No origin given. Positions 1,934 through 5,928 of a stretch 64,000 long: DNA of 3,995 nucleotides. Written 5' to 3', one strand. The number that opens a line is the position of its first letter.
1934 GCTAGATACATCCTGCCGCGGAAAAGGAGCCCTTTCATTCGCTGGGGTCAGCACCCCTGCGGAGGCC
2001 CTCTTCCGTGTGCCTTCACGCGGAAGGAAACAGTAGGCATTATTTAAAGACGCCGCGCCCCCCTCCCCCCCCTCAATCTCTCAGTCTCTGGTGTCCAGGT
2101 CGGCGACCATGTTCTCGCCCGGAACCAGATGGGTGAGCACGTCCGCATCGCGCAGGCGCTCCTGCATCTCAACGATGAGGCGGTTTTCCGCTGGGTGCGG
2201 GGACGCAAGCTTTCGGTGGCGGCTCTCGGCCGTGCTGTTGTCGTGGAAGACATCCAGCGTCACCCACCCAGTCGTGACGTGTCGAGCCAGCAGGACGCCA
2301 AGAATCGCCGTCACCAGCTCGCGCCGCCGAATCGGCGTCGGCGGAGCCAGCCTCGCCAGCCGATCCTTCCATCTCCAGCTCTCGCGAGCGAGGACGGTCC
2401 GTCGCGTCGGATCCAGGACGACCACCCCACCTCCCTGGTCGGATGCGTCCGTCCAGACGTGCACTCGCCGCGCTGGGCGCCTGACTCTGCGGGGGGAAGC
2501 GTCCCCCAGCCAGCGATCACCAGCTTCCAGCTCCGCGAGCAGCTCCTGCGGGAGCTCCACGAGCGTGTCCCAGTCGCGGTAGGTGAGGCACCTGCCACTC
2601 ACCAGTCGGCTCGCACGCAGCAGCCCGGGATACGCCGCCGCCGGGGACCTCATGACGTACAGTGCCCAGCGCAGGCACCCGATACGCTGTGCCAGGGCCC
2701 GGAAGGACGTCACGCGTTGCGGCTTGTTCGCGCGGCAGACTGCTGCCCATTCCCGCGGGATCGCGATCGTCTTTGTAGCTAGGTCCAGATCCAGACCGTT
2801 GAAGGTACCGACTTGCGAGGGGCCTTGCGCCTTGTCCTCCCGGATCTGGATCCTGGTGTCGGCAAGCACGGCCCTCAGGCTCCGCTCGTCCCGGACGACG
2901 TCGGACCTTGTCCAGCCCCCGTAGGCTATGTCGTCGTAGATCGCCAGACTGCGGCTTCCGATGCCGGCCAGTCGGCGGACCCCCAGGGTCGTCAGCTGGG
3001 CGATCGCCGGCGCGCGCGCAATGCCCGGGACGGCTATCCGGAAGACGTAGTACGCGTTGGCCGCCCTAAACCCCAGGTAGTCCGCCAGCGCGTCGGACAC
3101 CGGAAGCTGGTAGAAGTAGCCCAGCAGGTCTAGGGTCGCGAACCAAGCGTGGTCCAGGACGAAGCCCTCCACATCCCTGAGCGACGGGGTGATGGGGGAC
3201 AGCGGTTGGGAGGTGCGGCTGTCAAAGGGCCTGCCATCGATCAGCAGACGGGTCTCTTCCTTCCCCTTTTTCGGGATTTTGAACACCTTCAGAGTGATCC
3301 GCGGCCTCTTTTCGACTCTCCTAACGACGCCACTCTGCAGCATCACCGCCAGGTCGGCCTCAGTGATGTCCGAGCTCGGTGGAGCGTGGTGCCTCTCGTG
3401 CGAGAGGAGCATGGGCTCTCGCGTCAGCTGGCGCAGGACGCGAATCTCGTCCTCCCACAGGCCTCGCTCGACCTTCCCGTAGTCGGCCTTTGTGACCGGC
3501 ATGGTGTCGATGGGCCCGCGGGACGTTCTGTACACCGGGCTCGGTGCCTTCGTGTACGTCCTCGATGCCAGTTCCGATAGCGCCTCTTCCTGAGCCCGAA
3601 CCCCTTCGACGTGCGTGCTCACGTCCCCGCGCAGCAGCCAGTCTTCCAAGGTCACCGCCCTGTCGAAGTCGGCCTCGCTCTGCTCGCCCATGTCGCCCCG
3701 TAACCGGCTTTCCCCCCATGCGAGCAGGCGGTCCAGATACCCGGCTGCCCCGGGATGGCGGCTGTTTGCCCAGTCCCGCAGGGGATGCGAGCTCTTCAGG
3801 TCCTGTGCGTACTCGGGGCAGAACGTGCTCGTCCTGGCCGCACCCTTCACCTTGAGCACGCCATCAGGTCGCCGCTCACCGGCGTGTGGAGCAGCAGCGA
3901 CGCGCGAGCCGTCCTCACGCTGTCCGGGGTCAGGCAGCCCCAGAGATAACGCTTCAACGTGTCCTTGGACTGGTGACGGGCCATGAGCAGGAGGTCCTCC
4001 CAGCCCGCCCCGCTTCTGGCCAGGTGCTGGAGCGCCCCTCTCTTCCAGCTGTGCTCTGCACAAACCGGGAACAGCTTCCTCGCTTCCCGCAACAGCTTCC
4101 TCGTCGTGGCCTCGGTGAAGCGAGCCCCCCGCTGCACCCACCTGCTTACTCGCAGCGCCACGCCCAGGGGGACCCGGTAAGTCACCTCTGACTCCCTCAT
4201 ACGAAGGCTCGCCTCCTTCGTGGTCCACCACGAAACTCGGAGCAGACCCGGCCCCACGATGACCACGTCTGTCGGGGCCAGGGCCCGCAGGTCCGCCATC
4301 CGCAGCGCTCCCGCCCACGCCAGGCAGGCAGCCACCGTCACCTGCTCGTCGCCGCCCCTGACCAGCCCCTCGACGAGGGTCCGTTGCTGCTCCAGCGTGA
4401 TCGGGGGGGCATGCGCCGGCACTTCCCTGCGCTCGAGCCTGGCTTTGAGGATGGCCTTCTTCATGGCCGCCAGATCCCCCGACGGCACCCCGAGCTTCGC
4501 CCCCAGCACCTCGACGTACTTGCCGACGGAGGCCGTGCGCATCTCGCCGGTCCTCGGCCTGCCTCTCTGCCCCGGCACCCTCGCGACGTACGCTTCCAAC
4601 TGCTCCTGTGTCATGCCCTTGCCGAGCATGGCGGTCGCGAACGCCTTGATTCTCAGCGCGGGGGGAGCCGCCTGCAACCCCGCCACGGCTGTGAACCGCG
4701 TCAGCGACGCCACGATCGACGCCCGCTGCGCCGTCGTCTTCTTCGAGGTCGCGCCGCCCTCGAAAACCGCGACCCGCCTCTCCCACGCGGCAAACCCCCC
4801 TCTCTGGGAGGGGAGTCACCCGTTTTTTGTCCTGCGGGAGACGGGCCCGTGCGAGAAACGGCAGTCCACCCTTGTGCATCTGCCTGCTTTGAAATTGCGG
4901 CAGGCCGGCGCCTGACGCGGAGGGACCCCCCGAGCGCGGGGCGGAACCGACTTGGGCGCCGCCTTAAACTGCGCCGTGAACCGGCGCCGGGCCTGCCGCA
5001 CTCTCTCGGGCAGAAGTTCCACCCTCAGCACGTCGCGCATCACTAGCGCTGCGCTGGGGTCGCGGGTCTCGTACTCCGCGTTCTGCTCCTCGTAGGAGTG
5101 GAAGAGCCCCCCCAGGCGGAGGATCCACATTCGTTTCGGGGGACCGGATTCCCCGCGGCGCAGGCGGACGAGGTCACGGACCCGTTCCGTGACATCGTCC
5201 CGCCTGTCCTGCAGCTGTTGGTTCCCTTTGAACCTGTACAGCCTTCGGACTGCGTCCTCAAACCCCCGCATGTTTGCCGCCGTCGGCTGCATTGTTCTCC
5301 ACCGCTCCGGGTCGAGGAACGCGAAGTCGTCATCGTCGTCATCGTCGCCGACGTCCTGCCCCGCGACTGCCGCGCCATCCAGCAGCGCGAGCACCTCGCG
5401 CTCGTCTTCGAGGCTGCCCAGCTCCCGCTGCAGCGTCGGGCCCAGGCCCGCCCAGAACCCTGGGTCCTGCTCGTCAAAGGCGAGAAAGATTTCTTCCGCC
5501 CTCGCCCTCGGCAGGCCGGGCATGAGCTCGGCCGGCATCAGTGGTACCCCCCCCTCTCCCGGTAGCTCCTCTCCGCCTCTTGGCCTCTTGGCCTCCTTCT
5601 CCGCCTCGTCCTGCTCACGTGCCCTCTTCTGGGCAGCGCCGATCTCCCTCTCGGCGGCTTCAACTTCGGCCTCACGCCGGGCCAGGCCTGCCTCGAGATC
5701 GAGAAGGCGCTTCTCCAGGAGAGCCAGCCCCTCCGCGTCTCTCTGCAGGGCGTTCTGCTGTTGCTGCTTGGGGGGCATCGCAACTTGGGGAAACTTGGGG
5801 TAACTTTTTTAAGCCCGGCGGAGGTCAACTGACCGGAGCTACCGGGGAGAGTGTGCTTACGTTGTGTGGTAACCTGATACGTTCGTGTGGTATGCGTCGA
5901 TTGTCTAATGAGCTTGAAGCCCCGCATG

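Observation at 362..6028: VIPER-like DIRS retrotransposon with split SIRE-like ends, next to a unit that uses the same ends around a 95-bp tandem array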

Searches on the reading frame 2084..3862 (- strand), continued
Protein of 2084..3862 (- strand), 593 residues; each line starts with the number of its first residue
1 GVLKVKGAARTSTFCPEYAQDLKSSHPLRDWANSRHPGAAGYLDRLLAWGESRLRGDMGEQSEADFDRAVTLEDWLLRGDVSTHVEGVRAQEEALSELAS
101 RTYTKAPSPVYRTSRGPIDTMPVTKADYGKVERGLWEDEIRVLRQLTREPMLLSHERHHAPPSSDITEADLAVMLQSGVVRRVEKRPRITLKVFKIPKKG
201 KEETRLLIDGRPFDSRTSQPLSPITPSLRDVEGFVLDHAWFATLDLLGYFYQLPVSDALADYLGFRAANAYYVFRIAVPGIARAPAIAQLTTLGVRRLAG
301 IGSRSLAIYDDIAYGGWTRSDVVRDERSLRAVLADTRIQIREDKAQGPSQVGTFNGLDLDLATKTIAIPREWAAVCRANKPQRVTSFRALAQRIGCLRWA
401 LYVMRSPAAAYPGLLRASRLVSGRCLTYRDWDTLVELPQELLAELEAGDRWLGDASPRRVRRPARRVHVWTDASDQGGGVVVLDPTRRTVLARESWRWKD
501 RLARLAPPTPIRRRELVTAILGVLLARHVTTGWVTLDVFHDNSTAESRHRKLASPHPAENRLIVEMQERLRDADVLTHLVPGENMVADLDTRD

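Call 82: search_protein_families(library=pfam, alignment_id=A1, max_evalue=1)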
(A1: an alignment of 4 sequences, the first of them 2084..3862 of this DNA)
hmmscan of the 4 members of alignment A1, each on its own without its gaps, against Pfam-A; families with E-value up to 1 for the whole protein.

A. member 1, window:2084-3862:- (593 aa): 1 family
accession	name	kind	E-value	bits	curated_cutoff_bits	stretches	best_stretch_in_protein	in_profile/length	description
PF00078.32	RVT_1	-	0.012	15.8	29.6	1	196-347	1-191/205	Reverse transcriptase (RNA-dependent DNA polymerase)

B. families by the number of members that match (of 4 scanned): 3 families
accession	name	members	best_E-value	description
PF00078.32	RVT_1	4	1.3e-05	Reverse transcriptase (RNA-dependent DNA polymerase)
PF20471.4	DUF6716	1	0.0086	Putative glycosyltransferase (DUF6716)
PF05380.18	Peptidase_A17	1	0.052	Pao retrotransposon peptidase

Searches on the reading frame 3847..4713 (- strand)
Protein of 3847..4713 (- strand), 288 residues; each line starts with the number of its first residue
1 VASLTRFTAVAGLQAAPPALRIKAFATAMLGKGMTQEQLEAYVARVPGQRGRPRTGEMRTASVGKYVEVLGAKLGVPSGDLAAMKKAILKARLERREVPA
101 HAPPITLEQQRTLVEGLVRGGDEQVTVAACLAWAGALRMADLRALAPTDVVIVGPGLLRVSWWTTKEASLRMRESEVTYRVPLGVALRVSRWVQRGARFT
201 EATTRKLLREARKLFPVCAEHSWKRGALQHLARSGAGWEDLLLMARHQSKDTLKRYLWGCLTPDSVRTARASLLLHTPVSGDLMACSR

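Call 7: search_protein_families(library=pfam, proteins=[window:3847-4713:-], max_evalue=0.1)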
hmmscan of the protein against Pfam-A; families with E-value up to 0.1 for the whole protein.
window:3847-4713:- (288 aa): 0 families

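Call 32: find_homologous_proteins(query=window:3850-4713:-)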
Query window:3850-4713:- (288 aa): 6 proteins with E <= 0.001 among 7978 candidates.
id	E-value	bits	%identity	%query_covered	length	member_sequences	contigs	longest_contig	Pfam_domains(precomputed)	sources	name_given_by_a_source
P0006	3.9e-182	622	100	100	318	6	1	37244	-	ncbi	ncbi:hypothetical protein DIPPA_16546, partial [Diplonema papillatum]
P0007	1.6e-97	344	80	66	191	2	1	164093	-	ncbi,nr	ncbi:hypothetical protein DIPPA_14987 [Diplonema papillatum]|nr:hypothetical protein DIPPA_14987 [Di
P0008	2.7e-94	334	59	96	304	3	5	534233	-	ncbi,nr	ncbi:hypothetical protein DIPPA_00083 [Diplonema papillatum]|nr:hypothetical protein DIPPA_01232 [Di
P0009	3.8e-82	294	54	93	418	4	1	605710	-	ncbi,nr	ncbi:Endo-1 [Diplonema papillatum]|nr:Endo-1 [Diplonema papillatum]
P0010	1.4e-47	180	60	52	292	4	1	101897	-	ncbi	ncbi:Endo-1, partial [Diplonema papillatum]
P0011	4.4e-41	159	37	95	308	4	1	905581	-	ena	-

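Call 33: find_encoding_contigs(protein=P0011, flank=10000, max_places=10)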
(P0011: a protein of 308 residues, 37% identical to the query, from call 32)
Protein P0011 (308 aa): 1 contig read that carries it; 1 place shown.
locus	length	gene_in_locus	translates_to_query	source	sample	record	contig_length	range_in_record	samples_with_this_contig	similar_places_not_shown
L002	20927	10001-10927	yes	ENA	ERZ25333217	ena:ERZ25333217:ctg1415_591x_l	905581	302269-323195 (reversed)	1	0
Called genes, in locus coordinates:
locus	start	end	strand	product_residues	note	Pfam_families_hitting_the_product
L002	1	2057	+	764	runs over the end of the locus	-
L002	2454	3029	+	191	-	-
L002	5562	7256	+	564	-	PF00069:Pkinase, PF07714:PK_Tyr_Ser-Thr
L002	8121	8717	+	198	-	-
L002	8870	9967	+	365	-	-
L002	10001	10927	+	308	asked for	-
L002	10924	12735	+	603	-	-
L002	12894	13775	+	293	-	-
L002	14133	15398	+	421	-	PF00069:Pkinase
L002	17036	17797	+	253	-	-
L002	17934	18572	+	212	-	-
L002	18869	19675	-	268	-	-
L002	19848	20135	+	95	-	-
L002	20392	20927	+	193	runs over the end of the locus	-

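Call 34: find_encoding_contigs(protein=P0008, flank=10000, max_places=10)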
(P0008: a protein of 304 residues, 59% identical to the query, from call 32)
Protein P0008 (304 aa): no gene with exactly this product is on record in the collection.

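Call 50: predict_structure(alignment_id=A2)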
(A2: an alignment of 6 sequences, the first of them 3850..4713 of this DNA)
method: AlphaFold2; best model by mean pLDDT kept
length: 288 residues; sequences in the alignment: 6
mean_pLDDT: 80.5   pTM: 0.58
mean pLDDT of the five models: 80.5, 74.6, 68.7, 55.1, 46.3
residues with pLDDT >= 90: 45; 70-90: 199; 50-70: 34; < 50: 10
segments of 3 or more residues with pLDDT < 50: 280-288
pLDDT, mean of each block of 10 residues (from residue 1): 88 90 89 84 79 75 86 88 84 64 84 85 88 79 85 87 58 67 89 91 91 86 86 84 73 79 84 63 41
secondary structure, 60 per line:
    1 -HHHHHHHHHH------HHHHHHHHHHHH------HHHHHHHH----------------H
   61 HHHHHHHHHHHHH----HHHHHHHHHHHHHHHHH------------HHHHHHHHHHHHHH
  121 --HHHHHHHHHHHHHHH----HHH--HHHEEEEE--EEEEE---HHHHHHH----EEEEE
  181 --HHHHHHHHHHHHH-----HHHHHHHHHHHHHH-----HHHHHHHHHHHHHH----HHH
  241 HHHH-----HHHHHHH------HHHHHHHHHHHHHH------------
elements in order: H2-11 H18-29 H36-43 H60-73 H78-94 H107-120 H123-137 E150-154 E157-161 H165-171 E176-180 H183-195 H201-214 H220-233 H238-244 H250-256 H263-276

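Call 57: fold_search(model_id=the predicted structure, library=pdb)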
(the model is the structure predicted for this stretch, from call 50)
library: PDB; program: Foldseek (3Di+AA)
matches with E <= 10: 158; with E <= 0.001: 35
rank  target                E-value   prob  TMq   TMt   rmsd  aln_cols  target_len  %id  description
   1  2crx_A                8.4e-06  1.00  0.43  0.41   9.6       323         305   15  STRUCTURE OF THE HOLLIDAY JUNCTION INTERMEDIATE IN CRE-LOXP SITE-SPECIFIC RECOMBINATION (released 1999-12-14)
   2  4crx_A                1.5e-05  1.00  0.45  0.41   9.4       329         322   12  ASYMMETRIC DNA-BENDING IN THE CRE-LOXP SITE-SPECIFIC RECOMBINATION SYNAPSE (released 1999-06-14)
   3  1pvq_A                1.9e-05  1.00  0.46  0.42   9.3       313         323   13  BASIS FOR A SWITCH IN SUBSTRATE SPECIFICITY: CRYSTAL STRUCTURE OF SELECTED VARIANT OF CRE SITE-SPECIFIC RECOMBINASE, L (released 2004-02-17)
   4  3crx_A                2.5e-05  1.00  0.45  0.41   7.4       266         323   16  CRE RECOMBINASE/DNA COMPLEX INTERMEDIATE I (released 1999-12-14)
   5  1f44_A                6.5e-05  1.00  0.47  0.44   8.4       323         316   13  CRYSTAL STRUCTURE OF TRIMERIC CRE RECOMBINASE-LOX COMPLEX (released 2001-10-12)
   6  1pvp_B                6.5e-05  1.00  0.45  0.41   9.2       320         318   14  BASIS FOR A SWITCH IN SUBSTRATE SPECIFICITY: CRYSTAL STRUCTURE OF SELECTED VARIANT OF CRE SITE-SPECIFIC RECOMBINASE, A (released 2004-02-17)
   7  5hxy_D                7.5e-05  1.00  0.40  0.42  14.9       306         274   14  Crystal structure of XerA recombinase (released 2017-02-01)
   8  1ma7_A                7.8e-05  1.00  0.43  0.39   9.6       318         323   14  Crystal structure of Cre site-specific recombinase complexed with a mutant DNA substrate, LoxP-A8/T27 (released 2003-07-08)
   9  2hof_B                1.2e-04  1.00  0.43  0.40   9.5       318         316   14  Crystal structure of the pre-cleavage synaptic complex in the cre-loxp site-specific recombination (released 2007-06-26)
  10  1drg_A                1.2e-04  1.00  0.46  0.43   8.6       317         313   12  CRYSTAL STRUCTURE OF TRIMERIC CRE RECOMBINASE-LOX COMPLEX (released 2001-10-19)
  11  1nzb_E                1.3e-04  1.00  0.46  0.42   7.0       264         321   14  Crystal structure of wild type Cre recombinase-loxP synapse (released 2003-09-16)
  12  3c28_B                1.3e-04  1.00  0.44  0.41   9.6       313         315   13  Crystal structure of the product synapse complex (released 2009-02-17)
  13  1crx_A                1.6e-04  1.00  0.42  0.39   7.3       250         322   14  CRE RECOMBINASE/DNA COMPLEX REACTION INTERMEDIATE I (released 1998-10-14)
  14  5hxy_F                1.6e-04  1.00  0.39  0.41  15.4       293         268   14  Crystal structure of XerA recombinase (released 2017-02-01)
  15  5u91_F                1.7e-04  1.00  0.46  0.42   6.9       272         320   14  Crystal structure of Tre/loxLTR complex (released 2017-07-26)
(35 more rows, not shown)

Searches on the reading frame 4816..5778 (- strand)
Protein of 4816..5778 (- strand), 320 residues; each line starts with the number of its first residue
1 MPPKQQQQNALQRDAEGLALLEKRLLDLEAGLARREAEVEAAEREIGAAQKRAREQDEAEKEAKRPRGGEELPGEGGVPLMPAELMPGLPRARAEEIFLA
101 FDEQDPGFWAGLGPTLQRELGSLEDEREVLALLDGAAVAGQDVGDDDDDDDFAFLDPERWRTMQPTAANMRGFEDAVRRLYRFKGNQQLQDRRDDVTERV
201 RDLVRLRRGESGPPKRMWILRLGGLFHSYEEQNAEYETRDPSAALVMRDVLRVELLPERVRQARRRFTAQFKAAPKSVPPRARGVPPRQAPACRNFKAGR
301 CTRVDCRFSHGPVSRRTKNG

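Call 7: search_protein_families(library=pfam, proteins=[window:4816-5778:-], max_evalue=0.1)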
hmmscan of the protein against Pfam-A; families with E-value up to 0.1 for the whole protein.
window:4816-5778:- (320 aa): 4 families
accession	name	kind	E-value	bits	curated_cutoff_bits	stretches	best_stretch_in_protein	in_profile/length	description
PF14608.12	zf-CCCH_2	-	0.0004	21.3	25.8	1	292-311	1-19/19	RNA-binding, Nab2-type zinc finger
PF00642.30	zf-CCCH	-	0.0056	17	20.5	1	291-312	4-27/27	Zinc finger C-x8-C-x5-C-x3-H type (and similar)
PF22628.2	zf-CCCH_10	-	0.023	14.6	27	1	292-312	5-25/39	ZAP-like CCCH zinc finger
PF25542.1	zf-CCCH_12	-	0.081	13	27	0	299-312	16-29/30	CCCH zinc finger domain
